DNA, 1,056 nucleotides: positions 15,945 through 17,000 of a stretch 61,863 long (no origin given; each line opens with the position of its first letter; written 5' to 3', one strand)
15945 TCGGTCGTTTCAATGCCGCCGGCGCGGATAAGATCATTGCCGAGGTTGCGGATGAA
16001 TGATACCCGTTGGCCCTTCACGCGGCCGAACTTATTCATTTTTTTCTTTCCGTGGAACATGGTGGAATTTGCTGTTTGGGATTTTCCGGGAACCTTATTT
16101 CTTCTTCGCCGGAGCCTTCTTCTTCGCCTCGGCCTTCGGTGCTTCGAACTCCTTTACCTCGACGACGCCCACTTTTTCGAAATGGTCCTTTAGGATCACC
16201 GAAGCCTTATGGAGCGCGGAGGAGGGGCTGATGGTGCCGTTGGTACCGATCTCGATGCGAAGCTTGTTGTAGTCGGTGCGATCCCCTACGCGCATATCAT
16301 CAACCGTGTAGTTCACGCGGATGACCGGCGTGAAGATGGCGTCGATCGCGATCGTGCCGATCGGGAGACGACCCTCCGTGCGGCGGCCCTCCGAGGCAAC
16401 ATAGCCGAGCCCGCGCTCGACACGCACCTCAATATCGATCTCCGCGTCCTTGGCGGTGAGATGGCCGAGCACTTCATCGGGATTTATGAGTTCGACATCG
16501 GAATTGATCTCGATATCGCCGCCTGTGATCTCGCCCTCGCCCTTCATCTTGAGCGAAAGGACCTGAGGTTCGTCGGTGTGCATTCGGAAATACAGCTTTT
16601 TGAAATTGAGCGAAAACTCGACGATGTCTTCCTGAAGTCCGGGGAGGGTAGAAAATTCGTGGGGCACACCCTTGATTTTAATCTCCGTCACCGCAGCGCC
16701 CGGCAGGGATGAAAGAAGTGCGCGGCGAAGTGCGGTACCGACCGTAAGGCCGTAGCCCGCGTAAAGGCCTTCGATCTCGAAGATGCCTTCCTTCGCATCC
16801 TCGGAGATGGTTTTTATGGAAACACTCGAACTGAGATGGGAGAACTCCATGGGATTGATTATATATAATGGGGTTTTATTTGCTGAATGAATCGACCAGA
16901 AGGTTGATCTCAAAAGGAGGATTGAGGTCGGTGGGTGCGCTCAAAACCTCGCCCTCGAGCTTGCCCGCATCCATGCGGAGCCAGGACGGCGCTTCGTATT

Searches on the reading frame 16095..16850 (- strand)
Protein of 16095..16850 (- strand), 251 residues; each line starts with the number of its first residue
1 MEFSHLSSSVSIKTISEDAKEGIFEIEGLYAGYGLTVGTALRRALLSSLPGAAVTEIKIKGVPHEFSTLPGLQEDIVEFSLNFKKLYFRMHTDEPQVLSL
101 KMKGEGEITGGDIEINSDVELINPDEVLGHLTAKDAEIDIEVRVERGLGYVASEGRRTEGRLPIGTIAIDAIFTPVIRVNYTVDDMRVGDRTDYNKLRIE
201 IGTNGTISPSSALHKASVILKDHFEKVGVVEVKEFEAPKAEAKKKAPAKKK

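Call 4: search_protein_families(library=pfam, proteins=[window:16095-16850:-], max_evalue=1)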
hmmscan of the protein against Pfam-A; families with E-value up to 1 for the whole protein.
window:16095-16850:- (251 aa): 2 families
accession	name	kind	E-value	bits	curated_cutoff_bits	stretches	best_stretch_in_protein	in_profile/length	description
PF01000.31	RNA_pol_A_bac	-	1.8e-28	99.6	33.9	1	57-174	1-119/119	RNA polymerase Rpb3/RpoA insert domain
PF01193.29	RNA_pol_L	-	2.5e-19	69.2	24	1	31-224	5-74/74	RNA polymerase Rpb3/Rpb11 dimerisation domain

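Call 5: search_protein_families(library=ncbifam, proteins=[window:16095-16850:-], max_evalue=1)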
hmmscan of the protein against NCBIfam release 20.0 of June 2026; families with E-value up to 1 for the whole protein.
window:16095-16850:- (251 aa): 9 families
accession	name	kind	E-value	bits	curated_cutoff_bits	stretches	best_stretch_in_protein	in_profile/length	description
NF003519.0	PRK05182.2-5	equivalog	2.6e-75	253.3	277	1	10-245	10-244/320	DNA-directed RNA polymerase subunit alpha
NF003515.0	PRK05182.2-1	equivalog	1.9e-70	237.6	406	1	10-227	9-224/314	DNA-directed RNA polymerase subunit alpha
NF003513.0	PRK05182.1-2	equivalog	7.3e-70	235.5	302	1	8-243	13-244/338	DNA-directed RNA polymerase subunit alpha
TIGR02027.1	rpoA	equivalog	1.1e-69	234.9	227.8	1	22-245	2-227/298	DNA-directed RNA polymerase subunit alpha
NF003516.0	PRK05182.2-2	equivalog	3e-68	230.3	353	1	13-240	12-237/315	DNA-directed RNA polymerase subunit alpha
NF003514.0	PRK05182.1-4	equivalog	1.6e-59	201.2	434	1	22-224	19-219/338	DNA-directed RNA polymerase subunit alpha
NF003518.0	PRK05182.2-4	equivalog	1.6e-58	198.3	523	1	11-226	8-221/312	DNA-directed RNA polymerase subunit alpha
NF003517.0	PRK05182.2-3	equivalog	1.3e-55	188.8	356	1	7-240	11-247/344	DNA-directed RNA polymerase subunit alpha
NF001988.0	PRK00783.1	equivalog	0.076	12.6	153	0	31-59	19-47/266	DNA-directed RNA polymerase subunit D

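Call 13: find_homologous_proteins(query=window:16095-16850:-, max_evalue=1e-20)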
Query window:16095-16850:- (251 aa): 7780 proteins with E <= 1e-20 among 8000 candidates; the best 120 are listed.
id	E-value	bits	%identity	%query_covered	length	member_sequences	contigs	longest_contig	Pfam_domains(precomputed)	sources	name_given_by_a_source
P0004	5.8e-157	538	100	100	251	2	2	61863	PF01000.32,PF01193.30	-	-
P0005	4.1e-152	522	96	100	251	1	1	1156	PF01000.32,PF01193.30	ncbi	-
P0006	4.4e-149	512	94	94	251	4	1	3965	PF01000.32,PF01193.30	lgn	-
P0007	6.1e-148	509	93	96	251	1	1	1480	PF01000.32,PF01193.30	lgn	-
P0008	5.3e-146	502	94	94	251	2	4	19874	PF01000.32,PF01193.30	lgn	-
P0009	7.4e-142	489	89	96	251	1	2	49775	PF01000.32,PF01193.30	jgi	jgi:DNA-directed RNA polymerase subunit alpha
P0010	5.0e-141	486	88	96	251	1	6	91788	PF01000.32,PF01193.30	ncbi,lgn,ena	-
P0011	3.2e-139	480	90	96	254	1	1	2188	PF01000.32,PF01193.30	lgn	-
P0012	2.3e-138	477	88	96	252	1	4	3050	PF01000.32,PF01193.30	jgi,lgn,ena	jgi:DNA-directed RNA polymerase subunit alpha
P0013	1.1e-137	475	87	96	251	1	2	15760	PF01000.32,PF01193.30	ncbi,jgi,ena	jgi:DNA-directed RNA polymerase subunit alpha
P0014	1.7e-137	474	87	96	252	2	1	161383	PF01000.32,PF01193.30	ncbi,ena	-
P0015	5.3e-137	473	87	96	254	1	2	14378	PF01000.32,PF01193.30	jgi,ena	jgi:DNA-directed RNA polymerase subunit alpha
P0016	5.5e-137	473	88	96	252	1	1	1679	PF01000.32,PF01193.30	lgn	-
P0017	8.1e-137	472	87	96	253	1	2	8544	PF01000.32,PF01193.30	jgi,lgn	-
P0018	1.1e-136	472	87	97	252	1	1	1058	PF01000.32,PF01193.30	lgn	-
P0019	2.6e-136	471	86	97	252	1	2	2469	PF01000.32,PF01193.30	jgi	jgi:DNA-directed RNA polymerase subunit alpha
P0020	5.1e-136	470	87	96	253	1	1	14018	PF01000.32,PF01193.30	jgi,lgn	-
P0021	9.1e-136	469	87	96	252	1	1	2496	PF01000.32,PF01193.30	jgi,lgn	jgi:DNA-directed RNA polymerase subunit alpha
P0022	1.0e-134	465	86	96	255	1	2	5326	PF01000.32,PF01193.30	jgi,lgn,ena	jgi:DNA-directed RNA polymerase subunit alpha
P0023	1.3e-134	465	86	96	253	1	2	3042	PF01000.32,PF01193.30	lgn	-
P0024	3.0e-134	464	87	96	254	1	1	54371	PF01000.32,PF01193.30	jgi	jgi:DNA-directed RNA polymerase subunit alpha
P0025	3.8e-134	463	86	96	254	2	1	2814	PF01000.32,PF01193.30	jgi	jgi:DNA-directed RNA polymerase subunit alpha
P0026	4.1e-134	463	84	95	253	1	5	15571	PF01000.32,PF01193.30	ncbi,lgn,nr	ncbi:MAG: DNA-directed RNA polymerase subunit alpha [Candidatus Pacebacteria bacterium]|nr:DNA-direc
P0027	5.2e-134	463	86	95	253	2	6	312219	PF01000.32,PF01193.30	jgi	jgi:DNA-directed RNA polymerase subunit alpha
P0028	7.5e-134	463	85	96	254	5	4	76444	PF01000.32,PF01193.30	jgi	jgi:DNA-directed RNA polymerase subunit alpha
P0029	2.7e-133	461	85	97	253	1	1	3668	PF01000.32,PF01193.30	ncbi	-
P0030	4.3e-133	460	85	95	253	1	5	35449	PF01000.32,PF01193.30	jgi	jgi:DNA-directed RNA polymerase subunit alpha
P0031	8.7e-132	456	81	97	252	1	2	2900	PF01000.32,PF01193.30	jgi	jgi:DNA-directed RNA polymerase subunit alpha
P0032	1.2e-131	455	85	96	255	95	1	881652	PF01000.32,PF01193.30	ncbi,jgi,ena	jgi:DNA-directed RNA polymerase subunit alpha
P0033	1.7e-131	455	84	96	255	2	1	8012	PF01000.32,PF01193.30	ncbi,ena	-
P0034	4.0e-131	454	84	96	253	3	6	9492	PF01000.32,PF01193.30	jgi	jgi:DNA-directed RNA polymerase subunit alpha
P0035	4.0e-130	450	83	96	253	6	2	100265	PF01000.32,PF01193.30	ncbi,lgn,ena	-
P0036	7.4e-130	449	81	100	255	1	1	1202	PF01000.32,PF01193.30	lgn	-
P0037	1.0e-129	449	85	95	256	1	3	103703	PF01000.32,PF01193.30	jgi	jgi:DNA-directed RNA polymerase subunit alpha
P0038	3.6e-129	447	84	95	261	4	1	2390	PF01000.32,PF01193.30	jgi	jgi:DNA-directed RNA polymerase subunit alpha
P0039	4.5e-129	447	82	96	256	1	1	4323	PF01000.32,PF01193.30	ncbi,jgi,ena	jgi:DNA-directed RNA polymerase subunit alpha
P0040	5.8e-129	447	83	96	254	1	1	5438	PF01000.32,PF01193.30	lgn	-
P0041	1.5e-128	445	83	96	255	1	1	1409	PF01000.32,PF01193.30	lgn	-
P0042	1.8e-128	445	83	96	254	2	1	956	PF01000.32,PF01193.30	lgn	-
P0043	3.0e-128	444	82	95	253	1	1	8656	PF01000.32,PF01193.30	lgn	-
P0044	4.5e-128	444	85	96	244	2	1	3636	PF01000.32,PF01193.30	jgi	-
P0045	7.4e-128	443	83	95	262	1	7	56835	PF01000.32,PF01193.30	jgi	jgi:DNA-directed RNA polymerase subunit alpha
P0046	7.7e-128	443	82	96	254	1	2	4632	PF01000.32,PF01193.30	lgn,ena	-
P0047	1.6e-127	442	81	96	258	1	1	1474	PF01000.32,PF01193.30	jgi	jgi:DNA-directed RNA polymerase subunit alpha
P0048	1.7e-127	442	90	88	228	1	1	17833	PF01000.32,PF01193.30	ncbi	-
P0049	1.8e-127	442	82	96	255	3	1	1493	PF01000.32,PF01193.30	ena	-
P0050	2.5e-127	441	81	96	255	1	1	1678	PF01000.32,PF01193.30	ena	-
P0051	2.8e-127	441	80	96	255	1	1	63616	PF01000.32,PF01193.30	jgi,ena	-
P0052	1.1e-126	439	79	98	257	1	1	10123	PF01000.32,PF01193.30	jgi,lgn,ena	-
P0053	1.1e-126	439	81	94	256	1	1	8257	PF01000.32,PF01193.30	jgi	jgi:DNA-directed RNA polymerase subunit alpha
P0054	1.4e-126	439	80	100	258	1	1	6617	PF01000.32,PF01193.30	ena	-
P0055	1.8e-126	438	80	96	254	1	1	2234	PF01000.32,PF01193.30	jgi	-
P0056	3.2e-126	438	80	98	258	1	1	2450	PF01000.32,PF01193.30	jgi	jgi:DNA-directed RNA polymerase subunit alpha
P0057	8.1e-126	436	79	96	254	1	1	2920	PF01000.32,PF01193.30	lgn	-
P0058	1.1e-125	436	80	96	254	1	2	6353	PF01000.32,PF01193.30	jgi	jgi:DNA-directed RNA polymerase subunit alpha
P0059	1.6e-125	435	81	96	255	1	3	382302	PF01000.32,PF01193.30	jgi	jgi:DNA-directed RNA polymerase subunit alpha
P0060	1.8e-125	435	82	94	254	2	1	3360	PF01000.32,PF01193.30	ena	-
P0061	2.0e-125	435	82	95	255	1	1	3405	PF01000.32,PF01193.30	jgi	jgi:DNA-directed RNA polymerase subunit alpha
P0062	3.6e-125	434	79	95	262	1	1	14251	PF01000.32,PF01193.30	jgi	jgi:DNA-directed RNA polymerase subunit alpha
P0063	4.3e-125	434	81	95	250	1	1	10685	PF01000.32,PF01193.30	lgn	-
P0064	7.4e-125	433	82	95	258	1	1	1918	PF01000.32,PF01193.30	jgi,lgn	jgi:DNA-directed RNA polymerase subunit alpha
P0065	9.1e-125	433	77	98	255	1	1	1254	PF01000.32,PF01193.30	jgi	jgi:DNA-directed RNA polymerase subunit alpha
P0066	9.2e-125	433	79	97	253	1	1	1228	PF01000.32,PF01193.30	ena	-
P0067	9.9e-125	433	80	96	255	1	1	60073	PF01000.32,PF01193.30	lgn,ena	-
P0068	1.1e-124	433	82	96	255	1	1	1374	PF01000.32,PF01193.30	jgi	jgi:DNA-directed RNA polymerase subunit alpha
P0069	1.1e-124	433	79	96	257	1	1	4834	PF01000.32,PF01193.30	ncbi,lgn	-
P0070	2.0e-124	432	80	97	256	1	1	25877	PF01000.32,PF01193.30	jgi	jgi:DNA-directed RNA polymerase subunit alpha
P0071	2.1e-124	432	81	95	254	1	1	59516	PF01000.32,PF01193.30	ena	-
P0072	2.1e-124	432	80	95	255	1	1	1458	PF01000.32,PF01193.30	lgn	-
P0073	3.1e-124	431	80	96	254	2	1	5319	PF01000.32,PF01193.30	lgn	-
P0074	5.8e-124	430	79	95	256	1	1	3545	PF01000.32,PF01193.30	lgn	-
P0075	6.5e-124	430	79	95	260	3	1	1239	PF01000.32,PF01193.30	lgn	-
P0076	1.3e-123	429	79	98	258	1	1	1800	PF01000.32,PF01193.30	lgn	-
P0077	1.6e-123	429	80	95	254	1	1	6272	PF01000.32,PF01193.30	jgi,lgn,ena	-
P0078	1.7e-123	429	79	97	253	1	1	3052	PF01000.32,PF01193.30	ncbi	-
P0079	1.9e-123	428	79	94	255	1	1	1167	PF01000.32,PF01193.30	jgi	-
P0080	2.0e-123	428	80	96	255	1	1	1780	PF01000.32,PF01193.30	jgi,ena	-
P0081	2.8e-123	428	80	96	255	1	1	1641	PF01000.32,PF01193.30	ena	-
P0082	4.2e-123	427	80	95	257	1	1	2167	PF01000.32,PF01193.30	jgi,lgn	jgi:DNA-directed RNA polymerase subunit alpha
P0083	4.3e-123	427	78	98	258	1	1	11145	PF01000.32,PF01193.30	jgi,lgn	-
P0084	4.8e-123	427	79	96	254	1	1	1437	PF01000.32,PF01193.30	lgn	-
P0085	7.1e-123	427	79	93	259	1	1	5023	PF01000.32,PF01193.30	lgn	-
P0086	1.2e-122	426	80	97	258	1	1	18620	PF01000.32,PF01193.30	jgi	jgi:DNA-directed RNA polymerase subunit alpha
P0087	1.7e-122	425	79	95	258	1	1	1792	PF01000.32,PF01193.30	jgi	jgi:DNA-directed RNA polymerase subunit alpha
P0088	1.8e-122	425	79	96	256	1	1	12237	PF01000.32,PF01193.30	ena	-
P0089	2.1e-122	425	78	94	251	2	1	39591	PF01000.32,PF01193.30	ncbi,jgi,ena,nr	ncbi:MAG TPA: DNA-directed RNA polymerase subunit alpha [Candidatus Paceibacterota bacterium]|nr:DNA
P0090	3.3e-122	424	79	94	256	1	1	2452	PF01000.32,PF01193.30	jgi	jgi:DNA-directed RNA polymerase subunit alpha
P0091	3.4e-122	424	77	100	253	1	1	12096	PF01000.32,PF01193.30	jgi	jgi:DNA-directed RNA polymerase subunit alpha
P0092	3.9e-122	424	77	100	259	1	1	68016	PF01000.32,PF01193.30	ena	-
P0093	4.3e-122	424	78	100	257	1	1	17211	PF01000.32,PF01193.30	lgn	-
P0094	4.4e-122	424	79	96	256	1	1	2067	PF01000.32,PF01193.30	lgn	-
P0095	4.5e-122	424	76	96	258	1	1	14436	PF01000.32,PF01193.30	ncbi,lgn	-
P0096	5.2e-122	424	79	96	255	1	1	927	PF01000.32,PF01193.30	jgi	jgi:DNA-directed RNA polymerase subunit alpha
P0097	5.8e-122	424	76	100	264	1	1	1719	PF01000.32,PF01193.30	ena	-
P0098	6.4e-122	423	79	96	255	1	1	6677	PF01000.32,PF01193.30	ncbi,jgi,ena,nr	ncbi:MAG TPA: DNA-directed RNA polymerase subunit alpha [Candidatus Paceibacterota bacterium]|nr:DNA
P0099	6.4e-122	423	80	94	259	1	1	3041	PF01000.32,PF01193.30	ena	-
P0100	7.0e-122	423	79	96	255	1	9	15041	PF01000.32,PF01193.30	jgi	jgi:DNA-directed RNA polymerase subunit alpha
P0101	9.6e-122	423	79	96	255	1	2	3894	PF01000.32,PF01193.30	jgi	jgi:DNA-directed RNA polymerase subunit alpha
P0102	1.1e-121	423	77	100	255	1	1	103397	PF01000.32,PF01193.30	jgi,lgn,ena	-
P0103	1.7e-121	422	77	100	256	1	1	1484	PF01000.32,PF01193.30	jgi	-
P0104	1.7e-121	422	78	95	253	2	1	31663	PF01000.32,PF01193.30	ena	-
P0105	1.9e-121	422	81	95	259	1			PF01000.32,PF01193.30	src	-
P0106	2.2e-121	422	79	96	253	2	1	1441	PF01000.32,PF01193.30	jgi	jgi:DNA-directed RNA polymerase subunit alpha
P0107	2.3e-121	422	88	85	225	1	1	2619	PF01000.32,PF01193.30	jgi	jgi:DNA-directed RNA polymerase subunit alpha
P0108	2.4e-121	422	79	95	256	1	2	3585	PF01000.32,PF01193.30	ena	-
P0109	2.8e-121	421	77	94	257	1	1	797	PF01000.32,PF01193.30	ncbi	-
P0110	2.8e-121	421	78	96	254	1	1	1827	PF01000.32,PF01193.30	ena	-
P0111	3.3e-121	421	79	96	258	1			PF01000.32,PF01193.30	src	-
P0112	3.7e-121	421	79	96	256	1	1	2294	PF01000.32,PF01193.30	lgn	-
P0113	3.7e-121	421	80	95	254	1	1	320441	PF01000.32,PF01193.30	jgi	jgi:DNA-directed RNA polymerase subunit alpha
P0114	3.8e-121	421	79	96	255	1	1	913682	PF01000.32,PF01193.30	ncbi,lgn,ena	-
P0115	5.1e-121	421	76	100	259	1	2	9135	PF01000.32,PF01193.30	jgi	jgi:DNA-directed RNA polymerase subunit alpha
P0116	6.6e-121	420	79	96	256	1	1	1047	PF01000.32,PF01193.30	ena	-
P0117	7.2e-121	420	76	100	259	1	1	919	PF01000.32,PF01193.30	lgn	-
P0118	8.7e-121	420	77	98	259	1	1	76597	PF01000.32,PF01193.30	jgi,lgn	jgi:DNA-directed RNA polymerase subunit alpha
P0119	9.6e-121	420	78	98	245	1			PF01000.32,PF01193.30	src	-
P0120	1.4e-120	419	77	97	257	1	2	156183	PF01000.32,PF01193.30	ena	-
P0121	1.4e-120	419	77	100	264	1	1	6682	PF01000.32,PF01193.30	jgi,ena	-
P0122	1.8e-120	419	77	96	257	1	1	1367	PF01000.32,PF01193.30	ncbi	-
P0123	2.3e-120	418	76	100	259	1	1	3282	PF01000.32,PF01193.30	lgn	-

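Call 31: find_related_loci(query=window:16095-16850:-, collection=genome_contigs, flank=3000)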
Query window:16095-16850:- (251 aa) in genome_contigs; peptide patterns used: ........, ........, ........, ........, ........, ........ (x = any residue, [..] = any of these).
125 stretches matched a pattern; 29 encode a relative of the query (tblastn E <= 1e-3); 29 distinct loci.
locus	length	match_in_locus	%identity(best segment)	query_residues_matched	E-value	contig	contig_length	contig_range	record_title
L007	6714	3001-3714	91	1-238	3e-147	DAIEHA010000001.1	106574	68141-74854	MAG TPA_asm: Candidatus Parcubacteria bacterium isolate clean996 NODE_1_length_106574_cov_6.654103, whole genome shotgun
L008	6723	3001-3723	87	1-241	7e-144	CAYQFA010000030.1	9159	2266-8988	MAG TPA_asm: uncultured Candidatus Saccharibacteria bacterium isolate binchicken_co3_503 genome assembly, contig: NODE_2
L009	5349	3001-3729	83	1-243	3e-138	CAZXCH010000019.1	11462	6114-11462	MAG TPA_asm: uncultured Candidatus Saccharibacteria bacterium isolate binchicken_co241_385 genome assembly, contig: NODE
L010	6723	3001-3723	85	1-241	3e-138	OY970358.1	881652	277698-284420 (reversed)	MAG: uncultured bacterium isolate MFD00082.bin.c.7 genome assembly, chromosome: 1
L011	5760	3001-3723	83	1-241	4e-138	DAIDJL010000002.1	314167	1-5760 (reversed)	MAG TPA_asm: Candidatus Parcubacteria bacterium isolate clean384 k141_1205109, whole genome shotgun sequence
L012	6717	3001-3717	83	1-239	9e-138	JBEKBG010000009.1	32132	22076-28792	MAG: Minisyncoccia bacterium isolate SPRUCE 130 SPRUCE_130_9, whole genome shotgun sequence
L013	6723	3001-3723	83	1-241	1e-136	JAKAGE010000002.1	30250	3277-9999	MAG: bacterium isolate WY2.bin145 NODE_1970_length_30250_cov_1.362115, whole genome shotgun sequence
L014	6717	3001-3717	83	1-239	6e-135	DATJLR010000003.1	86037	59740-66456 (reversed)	MAG TPA_asm: Candidatus Paceibacterota bacterium isolate SMAG_U14814 k141_1345549, whole genome shotgun sequence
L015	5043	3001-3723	82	1-241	3e-135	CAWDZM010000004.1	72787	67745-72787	MAG: uncultured bacterium isolate MFD01223.bin.1.73 genome assembly, contig: contig_7365, whole genome shotgun sequence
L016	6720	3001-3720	83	1-240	2e-134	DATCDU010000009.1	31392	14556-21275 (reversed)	MAG TPA_asm: Candidatus Paceibacterota bacterium isolate SMAG_U7734 k141_7957, whole genome shotgun sequence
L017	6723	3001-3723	77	1-241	3e-127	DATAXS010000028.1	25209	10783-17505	MAG TPA_asm: Candidatus Paceibacterota bacterium isolate SMAG_U5659 k141_279479, whole genome shotgun sequence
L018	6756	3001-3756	73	1-251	7e-125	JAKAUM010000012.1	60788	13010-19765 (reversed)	MAG: bacterium isolate YP3.bin32 NODE_605_length_60788_cov_6.42769, whole genome shotgun sequence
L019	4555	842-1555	92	1-238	6e-150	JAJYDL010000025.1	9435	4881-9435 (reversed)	MAG: bacterium isolate BP9.bin97 NODE_15261_length_9435_cov_1.523528, whole genome shotgun sequence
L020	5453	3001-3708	75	1-236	1e-120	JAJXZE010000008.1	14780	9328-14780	MAG: bacterium isolate BP7.bin39 NODE_6317_length_14780_cov_2.032075, whole genome shotgun sequence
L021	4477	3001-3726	66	1-241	9e-112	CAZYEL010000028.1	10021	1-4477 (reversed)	MAG TPA_asm: uncultured Candidatus Saccharibacteria bacterium isolate binchicken_co227_1009 genome assembly, contig: NOD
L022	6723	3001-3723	65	1-241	1e-105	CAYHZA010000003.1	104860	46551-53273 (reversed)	MAG TPA_asm: uncultured Candidatus Saccharibacteria bacterium isolate ERP119705_co17_168 genome assembly, contig: NODE_1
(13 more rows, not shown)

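Call 82: search_protein_families(library=pfam, proteins=[L022:6123-6590:-], max_evalue=0.1)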
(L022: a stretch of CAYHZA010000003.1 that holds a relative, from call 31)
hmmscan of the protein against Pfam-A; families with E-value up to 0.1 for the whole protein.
L022:6123-6590:- (155 aa): 3 families
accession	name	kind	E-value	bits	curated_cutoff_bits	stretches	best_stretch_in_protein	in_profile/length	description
PF03118.21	RNA_pol_A_CTD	-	1.3e-11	44.5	23.8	1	101-147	20-66/67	Bacterial RNA polymerase, alpha chain C terminal domain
PF02163.28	Peptidase_M50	-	7.8e-07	29.1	27.2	1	1-39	171-209/221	Peptidase family M50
PF14520.12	HHH_5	-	0.001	20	27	1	109-139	18-48/57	Helix-hairpin-helix domain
